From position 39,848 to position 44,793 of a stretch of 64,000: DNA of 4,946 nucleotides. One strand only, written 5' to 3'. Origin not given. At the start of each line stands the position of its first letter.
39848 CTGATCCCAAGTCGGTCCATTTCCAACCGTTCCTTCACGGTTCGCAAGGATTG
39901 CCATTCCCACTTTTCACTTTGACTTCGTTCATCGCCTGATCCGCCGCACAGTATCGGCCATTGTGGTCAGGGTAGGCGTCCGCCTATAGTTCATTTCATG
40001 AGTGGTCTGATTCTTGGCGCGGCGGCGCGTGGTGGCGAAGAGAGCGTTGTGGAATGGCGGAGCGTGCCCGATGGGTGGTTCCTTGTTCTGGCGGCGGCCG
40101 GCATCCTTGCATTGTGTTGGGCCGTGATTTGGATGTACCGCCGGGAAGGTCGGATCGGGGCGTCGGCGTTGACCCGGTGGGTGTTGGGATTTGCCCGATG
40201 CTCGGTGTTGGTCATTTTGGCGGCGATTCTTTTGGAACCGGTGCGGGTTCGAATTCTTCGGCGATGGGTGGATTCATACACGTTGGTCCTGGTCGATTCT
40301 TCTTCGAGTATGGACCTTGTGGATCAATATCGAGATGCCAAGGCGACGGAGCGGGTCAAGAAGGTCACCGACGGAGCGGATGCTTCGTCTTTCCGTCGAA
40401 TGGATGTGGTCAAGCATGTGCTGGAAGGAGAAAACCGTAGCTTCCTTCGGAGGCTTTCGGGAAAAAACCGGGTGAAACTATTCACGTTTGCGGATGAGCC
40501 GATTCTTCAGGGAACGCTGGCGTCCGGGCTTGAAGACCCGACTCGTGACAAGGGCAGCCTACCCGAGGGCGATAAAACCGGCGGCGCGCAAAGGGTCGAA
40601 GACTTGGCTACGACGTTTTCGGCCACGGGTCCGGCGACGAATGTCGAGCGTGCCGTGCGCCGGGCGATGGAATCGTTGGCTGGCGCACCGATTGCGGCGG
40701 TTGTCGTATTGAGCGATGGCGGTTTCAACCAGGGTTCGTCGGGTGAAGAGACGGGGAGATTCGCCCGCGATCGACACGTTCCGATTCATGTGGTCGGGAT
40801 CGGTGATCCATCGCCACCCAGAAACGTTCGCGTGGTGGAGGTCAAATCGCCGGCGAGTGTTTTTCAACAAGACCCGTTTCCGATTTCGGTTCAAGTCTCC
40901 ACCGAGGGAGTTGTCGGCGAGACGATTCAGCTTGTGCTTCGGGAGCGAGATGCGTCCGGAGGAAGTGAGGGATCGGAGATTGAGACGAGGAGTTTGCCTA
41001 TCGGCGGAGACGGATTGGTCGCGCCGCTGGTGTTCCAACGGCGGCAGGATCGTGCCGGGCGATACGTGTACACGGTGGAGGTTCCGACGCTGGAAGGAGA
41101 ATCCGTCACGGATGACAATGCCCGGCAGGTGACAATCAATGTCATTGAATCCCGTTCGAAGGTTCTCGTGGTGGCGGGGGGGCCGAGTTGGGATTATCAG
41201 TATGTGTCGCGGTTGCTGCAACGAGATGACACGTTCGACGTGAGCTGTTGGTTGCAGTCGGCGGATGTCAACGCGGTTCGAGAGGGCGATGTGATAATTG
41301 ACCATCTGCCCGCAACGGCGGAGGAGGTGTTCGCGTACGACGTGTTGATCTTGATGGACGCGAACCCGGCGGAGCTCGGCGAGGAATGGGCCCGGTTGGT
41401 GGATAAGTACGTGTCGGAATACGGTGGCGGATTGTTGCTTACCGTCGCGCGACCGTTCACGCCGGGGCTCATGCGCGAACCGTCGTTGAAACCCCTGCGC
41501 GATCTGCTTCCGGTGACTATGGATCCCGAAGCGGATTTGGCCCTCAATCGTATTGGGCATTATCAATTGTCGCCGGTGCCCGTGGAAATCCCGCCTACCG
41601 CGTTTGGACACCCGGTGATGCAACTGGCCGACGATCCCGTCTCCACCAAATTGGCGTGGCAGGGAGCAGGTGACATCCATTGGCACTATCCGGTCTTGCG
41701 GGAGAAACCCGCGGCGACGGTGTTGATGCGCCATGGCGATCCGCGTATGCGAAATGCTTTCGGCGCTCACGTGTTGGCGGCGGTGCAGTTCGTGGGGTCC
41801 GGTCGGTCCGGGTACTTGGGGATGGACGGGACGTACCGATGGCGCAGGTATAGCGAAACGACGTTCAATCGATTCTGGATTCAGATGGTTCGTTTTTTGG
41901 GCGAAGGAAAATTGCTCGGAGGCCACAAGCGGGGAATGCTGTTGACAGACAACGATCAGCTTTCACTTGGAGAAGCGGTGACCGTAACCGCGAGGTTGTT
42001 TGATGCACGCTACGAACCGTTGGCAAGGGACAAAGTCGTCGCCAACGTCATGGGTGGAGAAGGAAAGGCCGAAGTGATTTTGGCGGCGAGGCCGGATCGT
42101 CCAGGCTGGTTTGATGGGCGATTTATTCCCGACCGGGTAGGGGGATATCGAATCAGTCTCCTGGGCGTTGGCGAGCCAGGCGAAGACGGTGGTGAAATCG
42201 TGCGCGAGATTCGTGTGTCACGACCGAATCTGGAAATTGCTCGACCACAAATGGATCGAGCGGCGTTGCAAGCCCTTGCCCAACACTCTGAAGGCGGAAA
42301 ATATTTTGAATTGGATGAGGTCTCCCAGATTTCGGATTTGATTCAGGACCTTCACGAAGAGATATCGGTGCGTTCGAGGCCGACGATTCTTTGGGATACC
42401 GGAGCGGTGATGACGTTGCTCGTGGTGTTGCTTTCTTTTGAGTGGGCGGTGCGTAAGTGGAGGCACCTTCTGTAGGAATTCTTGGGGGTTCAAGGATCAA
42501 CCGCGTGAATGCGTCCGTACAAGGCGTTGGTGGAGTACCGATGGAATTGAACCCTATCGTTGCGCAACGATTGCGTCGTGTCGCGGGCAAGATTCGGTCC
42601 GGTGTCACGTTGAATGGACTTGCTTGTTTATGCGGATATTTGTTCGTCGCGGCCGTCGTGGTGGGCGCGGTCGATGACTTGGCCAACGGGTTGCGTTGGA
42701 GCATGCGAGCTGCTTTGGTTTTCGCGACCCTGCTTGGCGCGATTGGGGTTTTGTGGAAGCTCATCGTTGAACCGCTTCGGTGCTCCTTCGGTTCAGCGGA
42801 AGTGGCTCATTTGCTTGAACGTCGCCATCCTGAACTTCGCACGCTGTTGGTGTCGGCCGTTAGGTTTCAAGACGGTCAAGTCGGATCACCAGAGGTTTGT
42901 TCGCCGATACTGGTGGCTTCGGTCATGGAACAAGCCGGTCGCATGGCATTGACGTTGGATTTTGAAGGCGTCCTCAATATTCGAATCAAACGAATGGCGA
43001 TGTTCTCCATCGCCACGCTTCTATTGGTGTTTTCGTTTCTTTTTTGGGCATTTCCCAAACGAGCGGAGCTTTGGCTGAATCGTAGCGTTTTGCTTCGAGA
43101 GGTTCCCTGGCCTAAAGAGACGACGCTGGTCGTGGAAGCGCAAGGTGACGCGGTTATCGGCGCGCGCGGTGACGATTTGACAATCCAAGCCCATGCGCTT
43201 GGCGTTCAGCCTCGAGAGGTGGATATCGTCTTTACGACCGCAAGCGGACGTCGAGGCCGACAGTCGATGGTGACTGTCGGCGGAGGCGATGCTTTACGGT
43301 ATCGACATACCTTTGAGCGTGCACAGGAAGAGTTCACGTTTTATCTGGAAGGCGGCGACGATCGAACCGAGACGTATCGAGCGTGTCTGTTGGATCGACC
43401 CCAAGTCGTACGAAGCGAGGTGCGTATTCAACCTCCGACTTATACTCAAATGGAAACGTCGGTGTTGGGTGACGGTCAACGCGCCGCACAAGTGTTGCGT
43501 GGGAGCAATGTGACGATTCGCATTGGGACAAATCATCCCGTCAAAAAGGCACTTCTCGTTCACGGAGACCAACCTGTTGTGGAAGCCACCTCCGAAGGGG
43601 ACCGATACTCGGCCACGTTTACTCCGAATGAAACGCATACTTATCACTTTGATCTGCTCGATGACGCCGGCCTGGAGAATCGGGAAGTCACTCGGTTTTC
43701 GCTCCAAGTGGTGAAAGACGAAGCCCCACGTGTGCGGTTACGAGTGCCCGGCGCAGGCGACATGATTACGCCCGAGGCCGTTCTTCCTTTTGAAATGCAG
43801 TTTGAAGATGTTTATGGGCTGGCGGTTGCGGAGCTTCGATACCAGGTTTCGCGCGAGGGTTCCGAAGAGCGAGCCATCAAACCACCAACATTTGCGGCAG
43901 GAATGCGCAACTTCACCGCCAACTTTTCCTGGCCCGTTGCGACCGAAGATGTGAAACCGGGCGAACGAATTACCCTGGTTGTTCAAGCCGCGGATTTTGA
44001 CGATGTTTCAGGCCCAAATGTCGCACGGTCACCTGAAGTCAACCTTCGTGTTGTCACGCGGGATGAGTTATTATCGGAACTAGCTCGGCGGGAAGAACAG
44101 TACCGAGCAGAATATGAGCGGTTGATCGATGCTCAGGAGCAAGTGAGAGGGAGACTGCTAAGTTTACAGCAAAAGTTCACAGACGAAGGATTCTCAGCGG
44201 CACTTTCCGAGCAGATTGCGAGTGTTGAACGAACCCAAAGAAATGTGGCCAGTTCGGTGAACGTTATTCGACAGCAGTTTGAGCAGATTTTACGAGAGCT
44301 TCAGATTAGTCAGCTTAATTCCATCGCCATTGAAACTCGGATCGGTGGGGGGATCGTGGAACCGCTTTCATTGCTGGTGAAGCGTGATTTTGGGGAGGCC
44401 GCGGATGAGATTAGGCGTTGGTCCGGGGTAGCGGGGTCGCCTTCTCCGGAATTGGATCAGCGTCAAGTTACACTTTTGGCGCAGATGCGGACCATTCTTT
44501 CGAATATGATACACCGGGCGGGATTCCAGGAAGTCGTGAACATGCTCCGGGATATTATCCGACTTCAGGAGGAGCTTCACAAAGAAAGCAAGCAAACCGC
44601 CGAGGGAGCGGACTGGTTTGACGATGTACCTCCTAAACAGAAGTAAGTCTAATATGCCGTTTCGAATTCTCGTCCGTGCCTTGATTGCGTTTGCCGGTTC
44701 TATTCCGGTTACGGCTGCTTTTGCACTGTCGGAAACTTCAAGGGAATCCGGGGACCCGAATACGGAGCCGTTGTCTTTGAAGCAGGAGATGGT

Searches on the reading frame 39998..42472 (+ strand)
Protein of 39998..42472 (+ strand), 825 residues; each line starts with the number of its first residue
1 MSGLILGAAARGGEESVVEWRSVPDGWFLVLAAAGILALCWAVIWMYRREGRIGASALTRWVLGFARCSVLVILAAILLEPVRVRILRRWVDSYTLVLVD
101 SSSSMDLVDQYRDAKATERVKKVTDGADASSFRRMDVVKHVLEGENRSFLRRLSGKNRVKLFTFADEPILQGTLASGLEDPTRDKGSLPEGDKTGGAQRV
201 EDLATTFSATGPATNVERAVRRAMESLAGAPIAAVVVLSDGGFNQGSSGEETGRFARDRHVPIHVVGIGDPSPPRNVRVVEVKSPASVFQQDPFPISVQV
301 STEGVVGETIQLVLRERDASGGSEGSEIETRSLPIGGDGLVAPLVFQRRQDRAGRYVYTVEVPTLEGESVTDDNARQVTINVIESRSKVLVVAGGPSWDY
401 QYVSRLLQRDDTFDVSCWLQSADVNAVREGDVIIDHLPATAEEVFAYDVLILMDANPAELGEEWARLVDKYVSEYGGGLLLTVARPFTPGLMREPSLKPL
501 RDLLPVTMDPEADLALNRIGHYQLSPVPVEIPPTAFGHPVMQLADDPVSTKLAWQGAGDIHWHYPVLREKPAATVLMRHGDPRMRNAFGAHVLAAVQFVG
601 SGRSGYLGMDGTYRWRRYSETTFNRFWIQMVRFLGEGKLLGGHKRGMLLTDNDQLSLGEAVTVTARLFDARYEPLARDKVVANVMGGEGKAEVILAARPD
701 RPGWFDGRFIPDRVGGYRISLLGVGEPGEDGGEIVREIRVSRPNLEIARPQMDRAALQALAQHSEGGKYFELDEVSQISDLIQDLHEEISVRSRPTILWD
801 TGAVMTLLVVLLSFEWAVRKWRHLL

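Call 9: search_protein_families(library=pfam, proteins=[window:39998-42472:+], max_evalue=0.01)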
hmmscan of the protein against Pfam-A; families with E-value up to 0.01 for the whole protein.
window:39998-42472:+ (825 aa): 2 families
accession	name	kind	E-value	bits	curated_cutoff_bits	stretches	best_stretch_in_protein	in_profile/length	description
PF13519.12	VWA_2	-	0.0054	17.8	27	0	95-241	1-106/107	von Willebrand factor type A domain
PF00092.34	VWA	-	0.0061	17.2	23.8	0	213-275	82-146/174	von Willebrand factor type A domain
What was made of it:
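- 39998..42475 (+): U1: 825-aa membrane protein with two N-terminal and one C-terminal hydrophobic helices and a weak VWA-like region (BatA-like topology). Pfam VWA/VWA_2 E~0.005 only (call 9).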

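Call 13: search_protein_families(library=ncbifam, proteins=[window:39998-42472:+], max_evalue=0.01)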
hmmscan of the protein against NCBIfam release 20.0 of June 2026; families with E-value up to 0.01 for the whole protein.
window:39998-42472:+ (825 aa): 1 family
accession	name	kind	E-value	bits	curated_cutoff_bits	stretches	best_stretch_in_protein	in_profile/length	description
NF046112.1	MSMEG_6209_Nter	domain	5.9e-05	23.3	25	1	198-233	7-41/56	three-helix bundle dimerization domain-containing protein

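Call 26: list_cluster_members(proteins=[window:39998-42472:+, window:42457-44643:+, window:44618-46711:+, window:46666-47841:+, window:47887-49323:+, window:49323-51152:+, window:52282-53553:+])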
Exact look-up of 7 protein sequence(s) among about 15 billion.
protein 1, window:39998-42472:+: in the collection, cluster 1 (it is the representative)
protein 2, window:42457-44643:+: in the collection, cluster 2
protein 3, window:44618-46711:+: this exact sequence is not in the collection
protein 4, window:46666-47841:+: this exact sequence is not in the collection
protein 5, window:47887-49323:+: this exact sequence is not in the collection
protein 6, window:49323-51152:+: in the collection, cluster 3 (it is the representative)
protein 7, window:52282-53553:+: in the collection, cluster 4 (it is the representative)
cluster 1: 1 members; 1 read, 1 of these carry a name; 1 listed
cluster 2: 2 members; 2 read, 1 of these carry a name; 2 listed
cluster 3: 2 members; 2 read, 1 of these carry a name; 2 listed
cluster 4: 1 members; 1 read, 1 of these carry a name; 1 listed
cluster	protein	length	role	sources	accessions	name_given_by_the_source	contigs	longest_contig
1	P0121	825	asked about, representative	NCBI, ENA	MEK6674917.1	MAG: hypothetical protein AABZ47_04595 [Planctomycetota bacterium]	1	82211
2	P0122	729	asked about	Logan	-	-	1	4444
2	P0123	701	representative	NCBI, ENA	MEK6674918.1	MAG: hypothetical protein AABZ47_04600 [Planctomycetota bacterium]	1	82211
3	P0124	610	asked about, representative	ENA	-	-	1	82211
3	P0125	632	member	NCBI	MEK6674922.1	MAG: trypsin-like peptidase domain-containing protein [Planctomycetota bacterium]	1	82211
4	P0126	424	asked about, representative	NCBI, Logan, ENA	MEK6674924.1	MAG: trypsin-like peptidase domain-containing protein [Planctomycetota bacterium]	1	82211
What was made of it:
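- Checked: PGAP calls a TTG at 49257 (632 aa) and ENA calls the ATG at 49323 (call 26).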

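Call 28: search_solved_structures(query=window:39998-42472:+, max_evalue=1)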
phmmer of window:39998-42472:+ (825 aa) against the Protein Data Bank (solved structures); distinct sequences matched with E-value up to 1: 4.
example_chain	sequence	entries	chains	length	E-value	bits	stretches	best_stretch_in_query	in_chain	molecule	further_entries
1f76_A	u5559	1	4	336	0.039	15.1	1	456-548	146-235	Dihydroorotate dehydrogenase (quinone)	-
7t5k_A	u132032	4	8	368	0.046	14.8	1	456-548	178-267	Dihydroorotate dehydrogenase (quinone)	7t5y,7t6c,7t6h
4u3h_A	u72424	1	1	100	0.12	13.5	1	260-339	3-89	FN3con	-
4rck_A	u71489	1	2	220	0.54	11.3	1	224-270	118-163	Hypothetical membrane spanning protein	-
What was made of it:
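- Tried and rejected: PDB sequence search with U1 found nothing (call 28).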

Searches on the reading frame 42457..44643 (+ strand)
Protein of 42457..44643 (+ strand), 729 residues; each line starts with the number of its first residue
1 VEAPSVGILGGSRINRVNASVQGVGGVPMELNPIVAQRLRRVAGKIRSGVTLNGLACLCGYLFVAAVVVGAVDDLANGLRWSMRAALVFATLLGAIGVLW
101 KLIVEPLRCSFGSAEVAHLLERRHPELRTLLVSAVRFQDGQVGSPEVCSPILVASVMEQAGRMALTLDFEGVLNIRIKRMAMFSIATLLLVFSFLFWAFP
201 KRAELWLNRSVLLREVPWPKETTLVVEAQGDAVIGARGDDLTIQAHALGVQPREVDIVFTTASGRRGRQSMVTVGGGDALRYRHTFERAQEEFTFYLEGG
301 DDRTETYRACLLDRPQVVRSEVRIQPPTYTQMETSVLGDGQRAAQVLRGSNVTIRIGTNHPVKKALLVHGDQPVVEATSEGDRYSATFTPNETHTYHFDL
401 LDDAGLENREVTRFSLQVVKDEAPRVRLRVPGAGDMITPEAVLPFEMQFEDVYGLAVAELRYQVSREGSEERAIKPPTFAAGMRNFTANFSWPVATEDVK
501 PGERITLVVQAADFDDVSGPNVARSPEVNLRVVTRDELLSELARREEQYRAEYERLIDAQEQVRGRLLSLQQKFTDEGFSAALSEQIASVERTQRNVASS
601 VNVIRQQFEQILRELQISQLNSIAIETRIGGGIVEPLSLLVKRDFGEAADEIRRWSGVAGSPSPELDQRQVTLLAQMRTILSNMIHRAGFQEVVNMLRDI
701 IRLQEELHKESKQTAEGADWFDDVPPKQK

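Call 9: search_protein_families(library=pfam, proteins=[window:42457-44643:+], max_evalue=0.01)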
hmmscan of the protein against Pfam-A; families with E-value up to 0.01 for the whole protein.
window:42457-44643:+ (729 aa): 0 families
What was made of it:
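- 42457..44646 (+): U2: 729-aa protein (701 aa in the NCBI call) with three N-terminal hydrophobic helices; distant DUF4175-like. No Pfam hit for the window copy (call 9).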

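Call 13: search_protein_families(library=ncbifam, proteins=[window:42457-44643:+], max_evalue=0.01)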
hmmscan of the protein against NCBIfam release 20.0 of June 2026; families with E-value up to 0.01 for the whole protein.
window:42457-44643:+ (729 aa): 0 families

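Call 41: search_protein_families(library=pfam, alignment_id=A2, max_evalue=0.01)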
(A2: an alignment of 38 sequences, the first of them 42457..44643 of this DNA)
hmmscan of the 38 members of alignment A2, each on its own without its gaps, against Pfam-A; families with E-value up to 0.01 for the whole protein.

A. member 1, window:42457-44643:+ (729 aa): 0 families

B. families by the number of members that match (of 38 scanned): 20 families
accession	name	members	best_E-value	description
PF13779.11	DUF4175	5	4.6e-08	Domain of unknown function (DUF4175)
PF14559.12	TPR_19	4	0.00044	Tetratricopeptide repeat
PF13432.12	TPR_16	3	0.00014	Tetratricopeptide repeat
PF00092.34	VWA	2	0.00023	von Willebrand factor type A domain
PF07719.23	TPR_2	2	0.00041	Tetratricopeptide repeat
PF13428.12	TPR_14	2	0.0011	Tetratricopeptide repeat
PF13174.12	TPR_6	2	0.0022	Tetratricopeptide repeat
PF13181.12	TPR_8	1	7.2e-05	Tetratricopeptide repeat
PF22564.2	HAAS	1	0.00021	HAAS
PF15184.11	TOM6p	1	0.0029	Mitochondrial import receptor subunit TOM6 homolog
PF22807.2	TrAA12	1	0.0031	TrAA12-like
PF10652.14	DUF2480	1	0.0033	Protein of unknown function (DUF2480)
PF00171.27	Aldedh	1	0.0037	Aldehyde dehydrogenase family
PF04086.19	SRP-alpha_N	1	0.0039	Signal recognition particle, alpha subunit, N-terminal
PF13176.12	TPR_7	1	0.004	Tetratricopeptide repeat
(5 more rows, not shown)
